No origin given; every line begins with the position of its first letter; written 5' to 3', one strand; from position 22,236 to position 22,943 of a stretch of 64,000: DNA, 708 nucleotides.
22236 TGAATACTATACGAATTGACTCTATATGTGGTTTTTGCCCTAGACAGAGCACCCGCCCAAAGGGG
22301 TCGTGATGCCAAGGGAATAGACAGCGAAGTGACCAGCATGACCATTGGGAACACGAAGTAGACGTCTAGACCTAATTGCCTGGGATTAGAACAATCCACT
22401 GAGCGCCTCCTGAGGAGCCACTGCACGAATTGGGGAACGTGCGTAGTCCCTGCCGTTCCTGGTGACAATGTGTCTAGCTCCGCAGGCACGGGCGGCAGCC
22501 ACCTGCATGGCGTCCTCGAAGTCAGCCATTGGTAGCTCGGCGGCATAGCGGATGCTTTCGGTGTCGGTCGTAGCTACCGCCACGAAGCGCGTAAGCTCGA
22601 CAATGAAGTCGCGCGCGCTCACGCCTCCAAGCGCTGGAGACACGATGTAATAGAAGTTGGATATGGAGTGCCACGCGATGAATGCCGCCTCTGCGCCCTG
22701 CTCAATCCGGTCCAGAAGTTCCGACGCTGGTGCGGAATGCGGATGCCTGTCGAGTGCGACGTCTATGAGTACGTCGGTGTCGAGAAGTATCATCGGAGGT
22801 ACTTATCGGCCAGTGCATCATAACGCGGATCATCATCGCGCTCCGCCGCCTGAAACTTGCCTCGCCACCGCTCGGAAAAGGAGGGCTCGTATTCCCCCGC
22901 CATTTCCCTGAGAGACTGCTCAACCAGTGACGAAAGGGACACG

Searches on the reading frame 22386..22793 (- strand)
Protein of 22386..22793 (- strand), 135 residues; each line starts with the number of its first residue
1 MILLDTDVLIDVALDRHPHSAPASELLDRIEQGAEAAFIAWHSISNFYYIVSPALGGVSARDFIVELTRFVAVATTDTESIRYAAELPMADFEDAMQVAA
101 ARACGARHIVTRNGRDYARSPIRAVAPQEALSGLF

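Call 85: search_protein_families(library=pfam, proteins=[window:22386-22793:-], max_evalue=0.01)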
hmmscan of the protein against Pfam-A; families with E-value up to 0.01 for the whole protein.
window:22386-22793:- (135 aa): 2 families
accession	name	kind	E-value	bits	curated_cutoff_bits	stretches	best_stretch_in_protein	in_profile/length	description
PF13470.12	PIN_3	-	4.1e-17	63.5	27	1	2-113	2-113/115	PIN domain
PF01850.27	PIN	-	1.3e-07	32.7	23.6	1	2-115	1-113/120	PIN domain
